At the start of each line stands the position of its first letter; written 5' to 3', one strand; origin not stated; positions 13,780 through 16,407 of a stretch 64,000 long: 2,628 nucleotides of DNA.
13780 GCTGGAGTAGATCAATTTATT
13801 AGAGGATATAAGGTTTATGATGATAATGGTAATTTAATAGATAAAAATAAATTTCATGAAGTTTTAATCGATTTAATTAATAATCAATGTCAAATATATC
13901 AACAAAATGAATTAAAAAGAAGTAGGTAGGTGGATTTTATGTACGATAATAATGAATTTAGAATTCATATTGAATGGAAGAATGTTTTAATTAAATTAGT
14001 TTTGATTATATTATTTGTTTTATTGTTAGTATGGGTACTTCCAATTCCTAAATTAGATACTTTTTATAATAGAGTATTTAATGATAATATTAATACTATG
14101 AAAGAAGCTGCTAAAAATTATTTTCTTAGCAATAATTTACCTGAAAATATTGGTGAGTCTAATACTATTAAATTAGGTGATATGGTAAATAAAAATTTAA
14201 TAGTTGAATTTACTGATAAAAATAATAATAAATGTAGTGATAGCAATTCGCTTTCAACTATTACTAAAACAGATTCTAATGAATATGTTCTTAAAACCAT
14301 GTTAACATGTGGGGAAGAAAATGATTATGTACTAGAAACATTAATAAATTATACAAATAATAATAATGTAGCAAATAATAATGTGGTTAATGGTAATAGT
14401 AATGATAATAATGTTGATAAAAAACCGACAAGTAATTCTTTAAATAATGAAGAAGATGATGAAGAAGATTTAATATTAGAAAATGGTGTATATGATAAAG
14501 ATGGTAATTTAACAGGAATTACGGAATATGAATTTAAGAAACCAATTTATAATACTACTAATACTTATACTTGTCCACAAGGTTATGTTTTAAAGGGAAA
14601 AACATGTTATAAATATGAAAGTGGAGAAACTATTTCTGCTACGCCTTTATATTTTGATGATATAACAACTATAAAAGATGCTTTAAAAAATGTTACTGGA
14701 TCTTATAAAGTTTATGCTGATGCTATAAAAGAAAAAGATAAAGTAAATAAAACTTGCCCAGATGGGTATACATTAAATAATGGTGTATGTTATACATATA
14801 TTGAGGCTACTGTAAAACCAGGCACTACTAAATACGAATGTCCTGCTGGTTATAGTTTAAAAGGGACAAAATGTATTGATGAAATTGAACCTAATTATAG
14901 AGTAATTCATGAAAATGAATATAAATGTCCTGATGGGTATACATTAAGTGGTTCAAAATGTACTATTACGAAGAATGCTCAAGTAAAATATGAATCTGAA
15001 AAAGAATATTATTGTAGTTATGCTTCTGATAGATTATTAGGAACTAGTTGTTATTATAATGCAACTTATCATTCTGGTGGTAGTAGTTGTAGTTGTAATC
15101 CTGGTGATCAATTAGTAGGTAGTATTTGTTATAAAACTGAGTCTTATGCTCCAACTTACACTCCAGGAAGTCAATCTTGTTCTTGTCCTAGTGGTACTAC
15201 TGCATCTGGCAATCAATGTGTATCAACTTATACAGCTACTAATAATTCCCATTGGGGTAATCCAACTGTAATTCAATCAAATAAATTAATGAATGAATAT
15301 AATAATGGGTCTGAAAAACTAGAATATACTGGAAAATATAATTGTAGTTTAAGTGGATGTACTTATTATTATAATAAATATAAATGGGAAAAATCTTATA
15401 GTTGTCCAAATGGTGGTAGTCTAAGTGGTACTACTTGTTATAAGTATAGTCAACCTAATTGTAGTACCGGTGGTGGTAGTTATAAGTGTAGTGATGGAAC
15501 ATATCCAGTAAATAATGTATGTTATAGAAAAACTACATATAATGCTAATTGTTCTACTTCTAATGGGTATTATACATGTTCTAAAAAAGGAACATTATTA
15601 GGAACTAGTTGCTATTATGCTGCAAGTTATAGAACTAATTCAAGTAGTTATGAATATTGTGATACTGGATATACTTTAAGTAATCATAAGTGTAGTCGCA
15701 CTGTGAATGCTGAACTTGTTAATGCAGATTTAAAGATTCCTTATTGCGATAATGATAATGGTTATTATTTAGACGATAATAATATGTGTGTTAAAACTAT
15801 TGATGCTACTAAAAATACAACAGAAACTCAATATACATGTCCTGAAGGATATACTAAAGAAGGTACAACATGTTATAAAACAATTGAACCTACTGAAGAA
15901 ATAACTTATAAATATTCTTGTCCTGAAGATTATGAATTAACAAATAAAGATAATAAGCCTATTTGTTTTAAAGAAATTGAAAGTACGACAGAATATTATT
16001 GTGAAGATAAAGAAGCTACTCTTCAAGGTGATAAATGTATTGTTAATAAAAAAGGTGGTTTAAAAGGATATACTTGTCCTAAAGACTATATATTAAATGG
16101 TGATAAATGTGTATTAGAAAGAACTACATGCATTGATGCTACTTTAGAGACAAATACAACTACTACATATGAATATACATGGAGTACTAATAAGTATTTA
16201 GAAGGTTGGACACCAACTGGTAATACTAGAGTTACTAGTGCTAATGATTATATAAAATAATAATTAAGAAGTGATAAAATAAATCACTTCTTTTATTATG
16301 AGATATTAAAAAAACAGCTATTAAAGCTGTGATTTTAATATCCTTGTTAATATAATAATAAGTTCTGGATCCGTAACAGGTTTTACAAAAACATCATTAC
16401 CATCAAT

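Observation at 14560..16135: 776-aa surface protein built from about 17 tandem cysteine-hairpin modules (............-[YI]xxxE)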

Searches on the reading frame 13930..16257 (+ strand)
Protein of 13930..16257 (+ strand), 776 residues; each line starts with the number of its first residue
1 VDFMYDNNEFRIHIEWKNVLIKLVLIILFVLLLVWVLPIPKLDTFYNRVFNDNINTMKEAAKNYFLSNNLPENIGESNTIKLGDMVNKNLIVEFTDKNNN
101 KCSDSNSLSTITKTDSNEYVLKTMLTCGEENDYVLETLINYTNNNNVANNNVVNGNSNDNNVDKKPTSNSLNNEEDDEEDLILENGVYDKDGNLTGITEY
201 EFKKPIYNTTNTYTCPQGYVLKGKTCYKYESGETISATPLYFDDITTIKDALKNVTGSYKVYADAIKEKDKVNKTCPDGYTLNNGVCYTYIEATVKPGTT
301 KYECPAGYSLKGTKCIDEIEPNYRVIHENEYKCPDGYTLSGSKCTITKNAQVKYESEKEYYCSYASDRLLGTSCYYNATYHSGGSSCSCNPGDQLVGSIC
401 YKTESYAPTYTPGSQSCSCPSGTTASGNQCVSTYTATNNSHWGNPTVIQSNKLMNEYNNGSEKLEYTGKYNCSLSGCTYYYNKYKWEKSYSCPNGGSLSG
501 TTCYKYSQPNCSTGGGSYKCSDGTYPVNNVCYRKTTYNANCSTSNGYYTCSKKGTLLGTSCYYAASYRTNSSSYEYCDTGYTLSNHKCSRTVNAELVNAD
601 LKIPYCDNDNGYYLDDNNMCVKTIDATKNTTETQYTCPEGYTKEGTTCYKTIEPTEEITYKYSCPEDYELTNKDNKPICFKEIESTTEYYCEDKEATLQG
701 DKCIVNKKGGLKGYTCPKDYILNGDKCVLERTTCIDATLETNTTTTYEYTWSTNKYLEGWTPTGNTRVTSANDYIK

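Call 3: search_protein_families(library=pfam, proteins=[window:13930-16257:+], max_evalue=1)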
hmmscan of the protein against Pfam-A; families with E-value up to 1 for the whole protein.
window:13930-16257:+ (776 aa): 0 families

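Call 4: search_protein_families(library=ncbifam, proteins=[window:13930-16257:+], max_evalue=1)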
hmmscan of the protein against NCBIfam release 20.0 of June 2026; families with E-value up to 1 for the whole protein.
window:13930-16257:+ (776 aa): 0 families

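Call 6: find_homologous_proteins(query=window:13930-16257:+, max_evalue=0.001)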
Query window:13930-16257:+ (776 aa): 282 proteins with E <= 0.001 among 8000 candidates; the best 120 are listed.
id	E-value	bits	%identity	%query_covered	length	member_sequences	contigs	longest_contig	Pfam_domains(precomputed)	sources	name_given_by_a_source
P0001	0.0e+0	1766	100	100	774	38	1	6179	-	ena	-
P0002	0.0e+0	1520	85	100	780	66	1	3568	-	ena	-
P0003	0.0e+0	1195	67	100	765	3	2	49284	PF12662.14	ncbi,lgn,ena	-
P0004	1.4e-207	710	49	100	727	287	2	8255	-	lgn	-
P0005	3.3e-194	666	45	98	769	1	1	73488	-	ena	-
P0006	1.6e-193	664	45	99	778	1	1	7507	PF12662.14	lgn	-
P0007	4.4e-190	652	47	100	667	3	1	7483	-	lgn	-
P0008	4.4e-190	652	45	100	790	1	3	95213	PF09064.16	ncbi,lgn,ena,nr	ncbi:MAG: hypothetical protein IJ572_05885 [Bacilli bacterium]|nr:hypothetical protein [Bacilli bact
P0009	1.6e-188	647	45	100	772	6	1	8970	PF09064.16,PF12662.14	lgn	-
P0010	7.6e-188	645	44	100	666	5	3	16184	PF09064.16,PF12662.14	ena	-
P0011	1.6e-187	644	43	100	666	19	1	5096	PF12662.14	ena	-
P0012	7.0e-185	635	35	99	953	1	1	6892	PF12662.14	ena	-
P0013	1.4e-182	627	44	99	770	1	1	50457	PF12662.14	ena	-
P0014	1.8e-182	627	43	99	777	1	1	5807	PF12662.14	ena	-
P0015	1.0e-177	611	44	100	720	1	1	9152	-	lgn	-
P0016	1.9e-172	594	41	99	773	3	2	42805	PF09064.16,PF12662.14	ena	-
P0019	3.3e-168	580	43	99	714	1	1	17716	PF12662.14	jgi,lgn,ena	-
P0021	8.9e-167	575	39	98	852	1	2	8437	PF12662.14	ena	-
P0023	9.9e-166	572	39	99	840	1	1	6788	PF12662.14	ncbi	-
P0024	1.7e-165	571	44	99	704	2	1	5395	PF12662.14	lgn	-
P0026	3.0e-165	570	44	99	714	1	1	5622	PF12662.14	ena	-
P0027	3.7e-165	570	44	99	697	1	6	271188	PF12662.14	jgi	jgi:hypothetical protein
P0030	2.6e-162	560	43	99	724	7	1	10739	PF12662.14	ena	-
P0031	9.5e-162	559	42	99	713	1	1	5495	PF12662.14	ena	-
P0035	1.5e-159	551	42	98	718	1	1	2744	PF12662.14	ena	-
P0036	3.7e-159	550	41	99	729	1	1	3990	PF12662.14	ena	-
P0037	1.5e-158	548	42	99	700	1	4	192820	PF12662.14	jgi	jgi:conjugal transfer mating pair stabilization protein TraN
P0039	8.4e-158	545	41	99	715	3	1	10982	PF12662.14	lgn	-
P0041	8.4e-157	542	41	98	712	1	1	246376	PF12662.14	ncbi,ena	-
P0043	2.1e-153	531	38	98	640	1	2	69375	PF12662.14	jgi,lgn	jgi:hypothetical protein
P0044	3.3e-153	530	41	99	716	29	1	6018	PF09064.16,PF12662.14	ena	-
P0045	1.3e-152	528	40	98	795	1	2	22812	PF12662.14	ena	-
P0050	4.7e-137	477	40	99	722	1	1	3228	PF12662.14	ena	-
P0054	1.7e-131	458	36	84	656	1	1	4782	PF12662.14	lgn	-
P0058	1.7e-125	439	39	98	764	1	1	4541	PF12662.14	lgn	-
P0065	1.0e-123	433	36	99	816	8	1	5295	PF25636.2,PF12662.14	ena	-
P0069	5.5e-122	427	38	99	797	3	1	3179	PF19202.7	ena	-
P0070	6.2e-122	427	38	98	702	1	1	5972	PF25636.2,PF12662.14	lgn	-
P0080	3.6e-117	411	33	99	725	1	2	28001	PF12662.14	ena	-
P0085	3.3e-115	405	36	98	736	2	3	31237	PF12662.14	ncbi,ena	-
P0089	2.2e-114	402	37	99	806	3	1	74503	PF12662.14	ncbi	-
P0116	8.3e-106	374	34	99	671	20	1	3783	-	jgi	jgi:conjugal transfer mating pair stabilization protein TraN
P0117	2.3e-105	372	38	98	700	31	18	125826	-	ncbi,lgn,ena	-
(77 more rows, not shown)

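Call 7: search_solved_structures(query=window:13930-16257:+, max_evalue=10, show_alignments=3)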
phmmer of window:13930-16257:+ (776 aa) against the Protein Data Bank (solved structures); distinct sequences matched with E-value up to 10: 0.

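Call 8: search_protein_families(library=pfam, proteins=[P0003, P0008, P0009, P0065, P0069, P0012, P0037, P0116], max_evalue=1)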
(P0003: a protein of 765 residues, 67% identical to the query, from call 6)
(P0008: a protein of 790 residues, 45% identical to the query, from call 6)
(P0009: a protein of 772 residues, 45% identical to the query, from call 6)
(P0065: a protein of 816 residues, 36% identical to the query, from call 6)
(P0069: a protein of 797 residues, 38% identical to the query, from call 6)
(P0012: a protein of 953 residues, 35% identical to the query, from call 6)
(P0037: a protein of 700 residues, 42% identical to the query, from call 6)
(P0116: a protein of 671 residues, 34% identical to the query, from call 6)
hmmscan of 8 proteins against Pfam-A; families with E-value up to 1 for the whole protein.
P0003 (765 aa): 1 family
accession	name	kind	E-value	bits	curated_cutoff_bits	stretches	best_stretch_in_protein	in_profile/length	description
PF12662.13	cEGF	-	1.5e-05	25.2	26.6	3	407-420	4-19/24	Complement Clr-like EGF-like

P0008 (790 aa): 3 families
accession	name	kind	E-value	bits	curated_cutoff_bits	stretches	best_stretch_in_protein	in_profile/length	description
PF09064.16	EGF_Tme5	-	2.3e-05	24.6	22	2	217-229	21-33/34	Thrombomodulin like fifth domain, EGF-like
PF12662.13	cEGF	-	5.4e-05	23.4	26.6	2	616-629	5-20/24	Complement Clr-like EGF-like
PF18537.6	CODH_A_N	-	0.57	10.7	32.2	0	329-358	20-49/83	Carbon monoxide dehydrogenase subunit alpha N-terminal domain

P0009 (772 aa): 3 families
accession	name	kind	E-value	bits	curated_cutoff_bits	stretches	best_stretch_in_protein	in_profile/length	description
PF12662.13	cEGF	-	6.1e-10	39.2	26.6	1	328-341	5-20/24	Complement Clr-like EGF-like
PF09064.16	EGF_Tme5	-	1.6e-05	25.2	22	1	206-223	16-33/34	Thrombomodulin like fifth domain, EGF-like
PF25636.1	PBCV1_P7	-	2.7e-05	24.3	30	0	380-393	10-23/38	PBCV-1 P7 disulphide-bonded subdomain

P0065 (816 aa): 7 families
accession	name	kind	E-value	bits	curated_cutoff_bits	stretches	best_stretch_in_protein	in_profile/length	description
PF12662.13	cEGF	-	2e-07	31.2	26.6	4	672-687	5-20/24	Complement Clr-like EGF-like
PF25636.1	PBCV1_P7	-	8.6e-06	25.9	30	0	699-711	12-24/38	PBCV-1 P7 disulphide-bonded subdomain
PF09064.16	EGF_Tme5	-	0.00012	22.4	22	0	401-425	5-29/34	Thrombomodulin like fifth domain, EGF-like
PF15888.10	FOG_N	-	0.0015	19.5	27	0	549-584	2-35/111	Folded gastrulation N-terminus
PF19202.5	DUF5874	-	0.0026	18.5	27.1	0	330-381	11-68/74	Family of unknown function (DUF5874)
PF00084.26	Sushi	-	0.0064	17.3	20.7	0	406-427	17-38/56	Sushi repeat (SCR repeat)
PF16371.11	MetallophosN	-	0.17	12.6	35.6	1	605-639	35-69/77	N terminal of Calcineurin-like phosphoesterase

P0069 (797 aa): 4 families
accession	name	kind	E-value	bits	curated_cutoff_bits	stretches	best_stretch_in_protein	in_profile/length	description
PF12662.13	cEGF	-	0.057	13.7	26.6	5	652-668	5-20/24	Complement Clr-like EGF-like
PF03853.21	YjeF_N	-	0.098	13.1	24.9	0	660-696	116-151/169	YjeF-related protein N-terminus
PF25636.1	PBCV1_P7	-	0.16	12.3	30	0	649-657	11-19/38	PBCV-1 P7 disulphide-bonded subdomain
PF09064.16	EGF_Tme5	-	0.18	12.2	22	0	225-243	16-34/34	Thrombomodulin like fifth domain, EGF-like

P0012 (953 aa): 2 families
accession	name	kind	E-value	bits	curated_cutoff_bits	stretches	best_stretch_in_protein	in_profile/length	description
PF12662.13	cEGF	-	9.7e-13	48.2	26.6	4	482-498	3-21/24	Complement Clr-like EGF-like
PF16118.10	DUF4834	-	0.46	11.9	27.8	0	19-65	2-50/99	Domain of unknown function (DUF4834)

P0037 (700 aa): 4 families
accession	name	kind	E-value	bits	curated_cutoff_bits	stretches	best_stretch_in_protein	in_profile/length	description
PF12662.13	cEGF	-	1.4e-14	54.1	26.6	5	363-377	4-20/24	Complement Clr-like EGF-like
PF09064.16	EGF_Tme5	-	0.00035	20.9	22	0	361-376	18-33/34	Thrombomodulin like fifth domain, EGF-like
PF10500.14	SR-25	-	0.0017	18.4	40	1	126-263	39-165/226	Nuclear RNA-splicing-associated protein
PF03012.19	PP_M1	-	0.49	10.3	24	0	123-198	121-196/296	Phosphoprotein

P0116 (671 aa): 2 families
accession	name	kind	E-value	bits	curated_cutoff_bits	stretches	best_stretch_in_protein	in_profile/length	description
PF00084.26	Sushi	-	0.0025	18.6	20.7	1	544-574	17-46/56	Sushi repeat (SCR repeat)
PF09064.16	EGF_Tme5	-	0.91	9.9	22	0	268-285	16-33/34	Thrombomodulin like fifth domain, EGF-like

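Call 11: find_encoding_contigs(protein=P0008, flank=10000, max_places=3)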
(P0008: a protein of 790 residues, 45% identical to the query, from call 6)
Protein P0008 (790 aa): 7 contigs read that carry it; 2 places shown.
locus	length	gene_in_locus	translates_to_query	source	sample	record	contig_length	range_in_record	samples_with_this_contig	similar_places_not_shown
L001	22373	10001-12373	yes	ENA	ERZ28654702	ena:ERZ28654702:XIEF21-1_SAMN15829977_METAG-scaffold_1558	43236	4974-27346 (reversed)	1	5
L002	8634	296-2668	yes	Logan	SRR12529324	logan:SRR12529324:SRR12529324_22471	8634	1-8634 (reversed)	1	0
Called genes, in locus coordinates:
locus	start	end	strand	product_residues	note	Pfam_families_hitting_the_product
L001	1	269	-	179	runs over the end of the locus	PF00255:GSHPx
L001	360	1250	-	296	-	PF04015:DUF362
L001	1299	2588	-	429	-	PF12698:ABC2_membrane_3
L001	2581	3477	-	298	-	PF00005:ABC_tran, PF13304:AAA_21, PF13732:DrrA1-3_C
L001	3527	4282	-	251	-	PF01026:TatD_DNase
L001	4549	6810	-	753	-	-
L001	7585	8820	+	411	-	PF00226:DnaJ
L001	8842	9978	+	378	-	-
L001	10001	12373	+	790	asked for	PF09064:EGF_Tme5 (faint)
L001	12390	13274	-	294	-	PF00126:HTH_1, PF03466:LysR_substrate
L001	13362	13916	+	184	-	PF13328:HD_4, PF01966:HD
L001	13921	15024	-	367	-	PF01545:Cation_efflux, PF16916:ZT_dimer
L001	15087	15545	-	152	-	PF03073:TspO_MBR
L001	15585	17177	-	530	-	PF02861:Clp_N, PF12775:AAA_7 (faint), PF23569:NBD_SMAX1, PF00004:AAA, PF17871:AAA_lid_9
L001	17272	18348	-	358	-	PF00579:tRNA-synt_1b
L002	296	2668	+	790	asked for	PF09064:EGF_Tme5 (faint)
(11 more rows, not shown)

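Call 12: find_encoding_contigs(protein=P0037, flank=8000, max_places=2)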
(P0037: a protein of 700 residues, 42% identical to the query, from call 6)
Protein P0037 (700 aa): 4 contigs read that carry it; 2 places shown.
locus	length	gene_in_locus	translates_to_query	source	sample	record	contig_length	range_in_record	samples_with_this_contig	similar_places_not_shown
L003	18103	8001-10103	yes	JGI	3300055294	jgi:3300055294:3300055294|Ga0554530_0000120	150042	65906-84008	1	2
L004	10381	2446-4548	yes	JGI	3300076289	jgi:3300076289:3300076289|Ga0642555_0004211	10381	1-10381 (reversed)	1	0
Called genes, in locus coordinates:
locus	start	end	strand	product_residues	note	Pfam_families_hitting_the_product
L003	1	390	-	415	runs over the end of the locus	-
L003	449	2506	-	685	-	PF24389:ORC-CDC6-like (faint), PF00493:MCM, PF00004:AAA, PF07724:AAA_2, PF07728:AAA_5 (weak), PF10431:ClpB_D2-small (weak)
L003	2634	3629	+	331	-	-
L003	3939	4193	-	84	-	-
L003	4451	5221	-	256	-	PF02517:Rce1-like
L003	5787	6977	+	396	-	PF00226:DnaJ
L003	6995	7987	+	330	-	-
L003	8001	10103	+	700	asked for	PF12662:cEGF (faint)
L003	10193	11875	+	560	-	-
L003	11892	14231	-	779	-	PF01588:tRNA_bind, PF03483:B3_4, PF03484:B5, PF17759:tRNA_synthFbeta, PF03147:FDX-ACB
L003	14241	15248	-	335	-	PF02912:Phe_tRNA-synt_N, PF01409:tRNA-synt_2d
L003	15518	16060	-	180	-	PF00210:Ferritin (faint), PF02915:Rubrerythrin, PF21349:RUBY_RBDX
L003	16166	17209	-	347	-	-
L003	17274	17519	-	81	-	-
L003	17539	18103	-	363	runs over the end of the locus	-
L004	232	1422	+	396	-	PF00226:DnaJ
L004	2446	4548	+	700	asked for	PF12662:cEGF (faint)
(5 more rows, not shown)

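Call 13: find_encoding_contigs(protein=P0117, flank=8000, max_places=2)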
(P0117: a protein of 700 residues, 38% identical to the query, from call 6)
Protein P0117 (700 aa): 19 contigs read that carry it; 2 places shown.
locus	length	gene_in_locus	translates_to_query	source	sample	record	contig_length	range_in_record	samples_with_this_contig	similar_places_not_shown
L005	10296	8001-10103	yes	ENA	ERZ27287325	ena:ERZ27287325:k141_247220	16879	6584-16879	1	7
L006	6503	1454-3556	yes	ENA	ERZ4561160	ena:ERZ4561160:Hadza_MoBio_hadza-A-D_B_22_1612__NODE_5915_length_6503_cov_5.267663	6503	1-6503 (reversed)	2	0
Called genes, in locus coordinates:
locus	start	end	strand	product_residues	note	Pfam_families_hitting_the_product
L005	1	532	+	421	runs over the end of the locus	PF00344:SecY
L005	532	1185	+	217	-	PF00406:ADK, PF13207:AAA_17, PF13238:AAA_18 (faint), PF05191:ADK_lid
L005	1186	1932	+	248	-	PF00557:Peptidase_M24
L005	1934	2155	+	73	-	PF01176:eIF-1a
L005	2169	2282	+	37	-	PF00444:Ribosomal_L36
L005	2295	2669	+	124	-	PF00416:Ribosomal_S13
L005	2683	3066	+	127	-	PF00411:Ribosomal_S11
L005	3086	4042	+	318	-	PF01193:RNA_pol_L, PF01000:RNA_pol_A_bac, PF03118:RNA_pol_A_CTD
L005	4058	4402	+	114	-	PF01196:Ribosomal_L17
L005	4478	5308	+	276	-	-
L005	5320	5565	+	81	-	-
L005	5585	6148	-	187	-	-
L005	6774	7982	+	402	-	-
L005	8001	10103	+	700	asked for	-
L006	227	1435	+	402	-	-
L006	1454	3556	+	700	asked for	-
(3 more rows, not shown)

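Call 14: find_encoding_contigs(protein=P0041, flank=8000, max_places=2)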
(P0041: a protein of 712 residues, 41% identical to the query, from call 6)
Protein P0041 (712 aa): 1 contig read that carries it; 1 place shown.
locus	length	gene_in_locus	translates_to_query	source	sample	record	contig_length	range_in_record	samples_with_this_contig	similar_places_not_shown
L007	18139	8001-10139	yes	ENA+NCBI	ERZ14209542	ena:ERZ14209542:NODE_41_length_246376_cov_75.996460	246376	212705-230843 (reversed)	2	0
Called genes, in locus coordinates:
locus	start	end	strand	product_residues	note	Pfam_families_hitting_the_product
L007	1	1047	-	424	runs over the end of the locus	PF02127:Peptidase_M18, PF05343:Peptidase_M42 (weak)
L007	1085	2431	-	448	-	PF01471:PG_binding_1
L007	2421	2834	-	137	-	-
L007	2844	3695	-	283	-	PF01476:LysM, PF04225:LysM_OapA (faint), PF22310:NMB0315_dom_I (faint), PF23446:LysM1_NFP_LYK (faint), PF23457:LysM2_NFP (faint), PF23462:LysM3_NFP (faint), PF23472:LysM2_CERK1_LYK3_4_5 (faint), PF01476:LysM, +2 more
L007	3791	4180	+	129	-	-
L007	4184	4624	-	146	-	-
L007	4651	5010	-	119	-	-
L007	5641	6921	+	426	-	PF00226:DnaJ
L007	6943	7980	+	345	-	-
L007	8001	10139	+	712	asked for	PF12662:cEGF (faint)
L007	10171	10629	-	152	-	PF03073:TspO_MBR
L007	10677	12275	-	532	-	PF02861:Clp_N (weak), PF12775:AAA_7 (weak), PF01637:ATPase_2 (faint), PF13191:AAA_16 (weak), PF23569:NBD_SMAX1, PF00004:AAA, PF17871:AAA_lid_9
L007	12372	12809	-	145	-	PF02590:SPOUT_MTase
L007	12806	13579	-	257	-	PF00753:Lactamase_B, PF23023:Anti-Pycsar_Apyc1, PF13483:Lactamase_B_3 (weak), PF16661:Lactamase_B_6 (weak), PF12706:Lactamase_B_2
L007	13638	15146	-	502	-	PF01476:LysM (weak), PF07501:G5, PF01551:Peptidase_M23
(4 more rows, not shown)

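Call 19: search_protein_families(library=phrogs, proteins=[window:13930-16257:+], max_evalue=0.1)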
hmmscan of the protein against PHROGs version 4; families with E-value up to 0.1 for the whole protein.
window:13930-16257:+ (776 aa): 0 families
